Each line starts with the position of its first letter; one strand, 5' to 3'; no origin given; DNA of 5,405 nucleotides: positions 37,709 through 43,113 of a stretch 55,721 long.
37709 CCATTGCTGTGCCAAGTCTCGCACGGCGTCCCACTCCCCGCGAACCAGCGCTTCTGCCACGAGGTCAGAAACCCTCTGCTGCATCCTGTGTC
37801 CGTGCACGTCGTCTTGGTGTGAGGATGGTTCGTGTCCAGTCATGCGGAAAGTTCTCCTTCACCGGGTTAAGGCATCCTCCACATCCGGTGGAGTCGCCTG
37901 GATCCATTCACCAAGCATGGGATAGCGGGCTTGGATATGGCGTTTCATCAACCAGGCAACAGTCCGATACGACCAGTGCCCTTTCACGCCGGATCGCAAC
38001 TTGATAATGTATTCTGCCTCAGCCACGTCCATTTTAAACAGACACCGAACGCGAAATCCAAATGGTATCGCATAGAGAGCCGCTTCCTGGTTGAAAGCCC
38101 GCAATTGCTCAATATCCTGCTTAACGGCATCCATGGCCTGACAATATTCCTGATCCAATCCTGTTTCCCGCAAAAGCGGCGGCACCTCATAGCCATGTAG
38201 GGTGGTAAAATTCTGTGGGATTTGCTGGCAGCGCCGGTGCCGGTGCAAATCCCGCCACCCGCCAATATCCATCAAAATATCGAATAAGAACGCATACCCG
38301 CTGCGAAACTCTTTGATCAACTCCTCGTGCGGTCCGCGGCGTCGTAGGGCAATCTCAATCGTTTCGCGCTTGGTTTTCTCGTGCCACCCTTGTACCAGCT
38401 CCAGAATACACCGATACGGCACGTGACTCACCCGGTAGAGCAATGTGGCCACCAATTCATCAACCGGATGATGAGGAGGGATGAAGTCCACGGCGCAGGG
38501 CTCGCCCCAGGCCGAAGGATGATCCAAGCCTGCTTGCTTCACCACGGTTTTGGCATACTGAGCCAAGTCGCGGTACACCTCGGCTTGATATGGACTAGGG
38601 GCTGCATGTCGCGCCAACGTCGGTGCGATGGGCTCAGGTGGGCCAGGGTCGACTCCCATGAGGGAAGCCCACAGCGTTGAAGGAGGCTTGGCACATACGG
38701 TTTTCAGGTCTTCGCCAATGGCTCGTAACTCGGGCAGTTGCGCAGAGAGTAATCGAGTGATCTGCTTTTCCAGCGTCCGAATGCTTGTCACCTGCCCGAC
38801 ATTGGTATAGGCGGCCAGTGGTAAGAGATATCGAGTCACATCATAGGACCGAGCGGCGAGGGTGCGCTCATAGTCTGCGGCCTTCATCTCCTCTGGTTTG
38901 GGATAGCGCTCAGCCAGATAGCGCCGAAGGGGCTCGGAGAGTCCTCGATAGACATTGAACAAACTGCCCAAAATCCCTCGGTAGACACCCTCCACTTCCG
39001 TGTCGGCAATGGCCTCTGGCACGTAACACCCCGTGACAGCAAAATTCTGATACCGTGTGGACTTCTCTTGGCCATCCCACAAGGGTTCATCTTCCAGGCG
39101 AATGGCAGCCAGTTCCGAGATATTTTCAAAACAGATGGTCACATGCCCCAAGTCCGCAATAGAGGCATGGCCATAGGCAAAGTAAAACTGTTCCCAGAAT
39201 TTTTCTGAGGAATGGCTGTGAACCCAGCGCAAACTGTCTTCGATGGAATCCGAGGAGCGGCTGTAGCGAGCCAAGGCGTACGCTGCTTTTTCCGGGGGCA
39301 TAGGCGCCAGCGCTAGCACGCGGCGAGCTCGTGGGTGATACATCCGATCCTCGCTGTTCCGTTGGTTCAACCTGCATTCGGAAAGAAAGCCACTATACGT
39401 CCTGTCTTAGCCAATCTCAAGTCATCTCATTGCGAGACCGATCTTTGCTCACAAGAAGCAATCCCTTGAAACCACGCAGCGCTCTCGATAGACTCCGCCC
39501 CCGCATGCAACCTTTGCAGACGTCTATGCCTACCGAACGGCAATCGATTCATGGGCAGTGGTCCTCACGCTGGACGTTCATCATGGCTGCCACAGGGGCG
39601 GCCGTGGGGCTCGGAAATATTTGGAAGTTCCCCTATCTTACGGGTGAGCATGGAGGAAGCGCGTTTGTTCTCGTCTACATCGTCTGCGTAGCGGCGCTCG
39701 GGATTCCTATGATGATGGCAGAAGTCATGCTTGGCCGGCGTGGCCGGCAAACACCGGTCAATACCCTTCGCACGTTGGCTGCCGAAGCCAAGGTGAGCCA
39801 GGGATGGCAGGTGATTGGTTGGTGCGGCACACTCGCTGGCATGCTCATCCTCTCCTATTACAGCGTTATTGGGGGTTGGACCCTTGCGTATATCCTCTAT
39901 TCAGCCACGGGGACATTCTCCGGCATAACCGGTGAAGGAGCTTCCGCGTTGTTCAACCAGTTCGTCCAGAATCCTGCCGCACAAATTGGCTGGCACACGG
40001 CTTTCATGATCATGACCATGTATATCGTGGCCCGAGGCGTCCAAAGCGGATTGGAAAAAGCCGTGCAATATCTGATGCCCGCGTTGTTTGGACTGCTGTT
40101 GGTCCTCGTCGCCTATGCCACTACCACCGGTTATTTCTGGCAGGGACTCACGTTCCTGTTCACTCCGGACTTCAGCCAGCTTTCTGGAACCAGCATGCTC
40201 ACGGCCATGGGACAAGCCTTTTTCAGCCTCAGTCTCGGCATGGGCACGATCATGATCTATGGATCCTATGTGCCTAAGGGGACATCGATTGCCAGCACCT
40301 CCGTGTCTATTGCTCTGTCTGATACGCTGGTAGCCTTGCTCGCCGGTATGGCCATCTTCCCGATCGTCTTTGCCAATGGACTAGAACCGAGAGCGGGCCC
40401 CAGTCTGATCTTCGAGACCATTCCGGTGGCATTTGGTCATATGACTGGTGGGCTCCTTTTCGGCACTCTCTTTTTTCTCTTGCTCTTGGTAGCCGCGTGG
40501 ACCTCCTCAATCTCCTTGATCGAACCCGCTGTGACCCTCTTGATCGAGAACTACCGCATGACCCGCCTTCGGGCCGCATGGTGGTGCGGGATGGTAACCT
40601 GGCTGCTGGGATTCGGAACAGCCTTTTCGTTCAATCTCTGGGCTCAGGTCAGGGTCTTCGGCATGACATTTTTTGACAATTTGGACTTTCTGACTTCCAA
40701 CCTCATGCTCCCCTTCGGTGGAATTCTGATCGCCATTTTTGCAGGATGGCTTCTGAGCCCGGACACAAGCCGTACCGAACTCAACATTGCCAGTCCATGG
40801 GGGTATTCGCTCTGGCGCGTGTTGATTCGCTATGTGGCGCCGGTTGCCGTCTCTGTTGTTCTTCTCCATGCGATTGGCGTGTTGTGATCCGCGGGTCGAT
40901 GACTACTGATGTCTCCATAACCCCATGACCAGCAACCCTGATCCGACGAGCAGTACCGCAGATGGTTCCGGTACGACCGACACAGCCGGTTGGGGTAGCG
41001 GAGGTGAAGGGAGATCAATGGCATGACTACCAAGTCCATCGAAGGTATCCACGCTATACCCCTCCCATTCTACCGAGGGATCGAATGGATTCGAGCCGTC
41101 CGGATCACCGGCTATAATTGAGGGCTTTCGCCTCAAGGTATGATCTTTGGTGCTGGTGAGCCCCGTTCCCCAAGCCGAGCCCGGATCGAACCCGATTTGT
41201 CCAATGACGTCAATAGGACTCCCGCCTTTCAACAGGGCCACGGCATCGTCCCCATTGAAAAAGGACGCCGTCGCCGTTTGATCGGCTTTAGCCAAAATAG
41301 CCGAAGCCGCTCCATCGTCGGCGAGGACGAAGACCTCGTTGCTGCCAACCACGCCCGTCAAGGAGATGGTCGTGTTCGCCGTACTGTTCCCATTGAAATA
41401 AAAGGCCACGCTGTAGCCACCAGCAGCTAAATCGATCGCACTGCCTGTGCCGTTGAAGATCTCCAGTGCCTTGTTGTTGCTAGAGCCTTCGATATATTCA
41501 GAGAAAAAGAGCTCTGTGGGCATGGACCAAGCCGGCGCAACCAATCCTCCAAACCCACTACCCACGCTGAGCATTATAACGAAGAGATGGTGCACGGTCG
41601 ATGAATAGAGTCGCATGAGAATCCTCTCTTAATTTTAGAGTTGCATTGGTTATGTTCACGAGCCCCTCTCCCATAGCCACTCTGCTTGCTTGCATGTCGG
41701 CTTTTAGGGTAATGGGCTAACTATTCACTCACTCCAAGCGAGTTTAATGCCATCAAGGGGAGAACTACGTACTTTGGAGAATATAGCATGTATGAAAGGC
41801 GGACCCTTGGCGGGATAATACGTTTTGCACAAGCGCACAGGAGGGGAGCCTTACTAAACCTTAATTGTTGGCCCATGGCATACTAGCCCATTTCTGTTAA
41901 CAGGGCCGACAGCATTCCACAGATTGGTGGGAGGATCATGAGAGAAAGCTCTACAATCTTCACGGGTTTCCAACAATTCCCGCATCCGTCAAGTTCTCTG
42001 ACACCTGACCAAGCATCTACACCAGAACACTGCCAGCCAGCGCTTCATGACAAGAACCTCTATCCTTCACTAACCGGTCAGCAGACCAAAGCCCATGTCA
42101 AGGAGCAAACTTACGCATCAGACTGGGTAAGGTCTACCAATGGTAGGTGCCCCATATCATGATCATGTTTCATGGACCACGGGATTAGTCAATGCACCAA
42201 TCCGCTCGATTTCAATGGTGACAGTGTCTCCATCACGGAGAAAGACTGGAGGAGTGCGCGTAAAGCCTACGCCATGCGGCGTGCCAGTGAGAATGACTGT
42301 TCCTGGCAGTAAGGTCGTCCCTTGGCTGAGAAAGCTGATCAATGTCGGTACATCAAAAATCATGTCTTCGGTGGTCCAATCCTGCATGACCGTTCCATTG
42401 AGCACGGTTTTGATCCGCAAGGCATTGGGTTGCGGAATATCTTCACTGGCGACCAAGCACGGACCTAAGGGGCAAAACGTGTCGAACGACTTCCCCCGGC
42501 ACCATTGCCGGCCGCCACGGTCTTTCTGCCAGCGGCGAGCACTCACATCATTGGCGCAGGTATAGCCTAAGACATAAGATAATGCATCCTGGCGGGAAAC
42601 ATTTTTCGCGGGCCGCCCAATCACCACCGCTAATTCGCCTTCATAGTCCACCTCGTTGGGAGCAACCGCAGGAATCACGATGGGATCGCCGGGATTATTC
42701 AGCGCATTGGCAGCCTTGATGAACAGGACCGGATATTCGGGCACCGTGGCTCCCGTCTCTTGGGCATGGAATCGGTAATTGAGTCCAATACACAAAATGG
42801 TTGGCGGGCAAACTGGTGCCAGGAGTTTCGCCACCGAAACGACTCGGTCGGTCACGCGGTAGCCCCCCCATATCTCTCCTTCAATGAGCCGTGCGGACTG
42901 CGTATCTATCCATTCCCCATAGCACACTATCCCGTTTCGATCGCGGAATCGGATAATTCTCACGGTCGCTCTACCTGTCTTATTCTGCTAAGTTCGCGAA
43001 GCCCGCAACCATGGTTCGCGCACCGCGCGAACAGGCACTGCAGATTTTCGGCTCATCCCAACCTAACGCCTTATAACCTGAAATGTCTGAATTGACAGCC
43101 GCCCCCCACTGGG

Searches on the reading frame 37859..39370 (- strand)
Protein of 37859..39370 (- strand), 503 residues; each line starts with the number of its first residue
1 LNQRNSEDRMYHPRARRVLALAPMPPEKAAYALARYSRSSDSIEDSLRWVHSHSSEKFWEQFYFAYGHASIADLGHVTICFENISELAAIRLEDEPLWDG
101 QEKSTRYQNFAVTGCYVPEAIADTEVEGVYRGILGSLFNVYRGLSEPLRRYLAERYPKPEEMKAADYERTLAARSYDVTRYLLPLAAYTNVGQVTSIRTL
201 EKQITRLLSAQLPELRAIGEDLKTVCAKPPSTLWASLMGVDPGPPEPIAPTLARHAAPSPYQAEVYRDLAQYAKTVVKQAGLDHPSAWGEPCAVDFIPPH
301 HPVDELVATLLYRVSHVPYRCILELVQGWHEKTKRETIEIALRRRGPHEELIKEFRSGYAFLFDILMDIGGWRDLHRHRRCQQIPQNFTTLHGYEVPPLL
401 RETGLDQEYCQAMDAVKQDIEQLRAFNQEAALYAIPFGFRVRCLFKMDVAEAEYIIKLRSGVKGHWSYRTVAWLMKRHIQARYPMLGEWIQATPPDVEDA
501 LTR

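Call 26: search_protein_families(library=pfam, proteins=[window:37859-39370:-], max_evalue=0.00001)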
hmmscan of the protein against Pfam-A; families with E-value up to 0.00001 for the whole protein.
window:37859-39370:- (503 aa): 1 family
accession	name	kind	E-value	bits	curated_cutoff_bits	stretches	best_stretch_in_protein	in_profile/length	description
PF02511.20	Thy1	-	4.5e-28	98.8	24.8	2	361-484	59-190/191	Thymidylate synthase complementing protein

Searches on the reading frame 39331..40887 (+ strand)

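Call 26: search_protein_families(library=pfam, proteins=[window:39331-40887:+], max_evalue=0.00001)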
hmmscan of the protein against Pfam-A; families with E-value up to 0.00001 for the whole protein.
window:39331-40887:+ (518 aa): 1 family
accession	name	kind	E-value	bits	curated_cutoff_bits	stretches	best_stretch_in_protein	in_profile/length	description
PF00209.24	SNF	-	1.5e-44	153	27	2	75-194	2-115/524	Sodium:neurotransmitter symporter family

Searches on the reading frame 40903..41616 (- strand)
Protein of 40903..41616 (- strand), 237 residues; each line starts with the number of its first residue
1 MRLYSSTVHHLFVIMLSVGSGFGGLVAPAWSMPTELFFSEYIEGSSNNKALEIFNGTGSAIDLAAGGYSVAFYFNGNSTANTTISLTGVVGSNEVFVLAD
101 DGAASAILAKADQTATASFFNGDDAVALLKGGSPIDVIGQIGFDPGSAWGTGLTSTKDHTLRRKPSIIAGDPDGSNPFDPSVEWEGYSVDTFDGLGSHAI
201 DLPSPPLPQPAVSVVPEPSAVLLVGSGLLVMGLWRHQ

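Call 48: search_protein_families(library=pfam, proteins=[window:40903-41616:-], max_evalue=0.00001)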
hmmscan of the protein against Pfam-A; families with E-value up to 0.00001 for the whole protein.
window:40903-41616:- (237 aa): 1 family
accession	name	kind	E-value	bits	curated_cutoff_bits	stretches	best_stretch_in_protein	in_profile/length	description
PF00932.25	LTD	-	4.7e-11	43.5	34.3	1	34-141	6-108/109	Lamin Tail Domain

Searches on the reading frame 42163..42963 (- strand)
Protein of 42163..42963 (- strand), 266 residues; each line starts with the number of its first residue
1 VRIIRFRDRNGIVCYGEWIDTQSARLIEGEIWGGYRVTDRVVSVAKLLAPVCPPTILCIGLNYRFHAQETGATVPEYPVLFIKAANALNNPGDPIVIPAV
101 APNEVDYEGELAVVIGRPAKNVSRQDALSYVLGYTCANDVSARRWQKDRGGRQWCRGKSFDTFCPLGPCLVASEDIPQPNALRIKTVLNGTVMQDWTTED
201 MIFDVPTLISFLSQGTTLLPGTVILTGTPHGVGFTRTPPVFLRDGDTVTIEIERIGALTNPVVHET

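Call 48: search_protein_families(library=pfam, proteins=[window:42163-42963:-], max_evalue=0.00001)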
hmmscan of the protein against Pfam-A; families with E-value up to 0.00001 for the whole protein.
window:42163-42963:- (266 aa): 2 families
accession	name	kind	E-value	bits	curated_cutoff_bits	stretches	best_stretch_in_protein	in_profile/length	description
PF01557.24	FAA_hydrolase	-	1.6e-76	257.1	23.9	1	55-263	1-214/214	Fumarylacetoacetate (FAA) hydrolase C-terminal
PF10370.14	Rv2993c-like_N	-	2.8e-06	28.6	21.3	1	1-50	1-50/50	Rv2993c-like, N-terminal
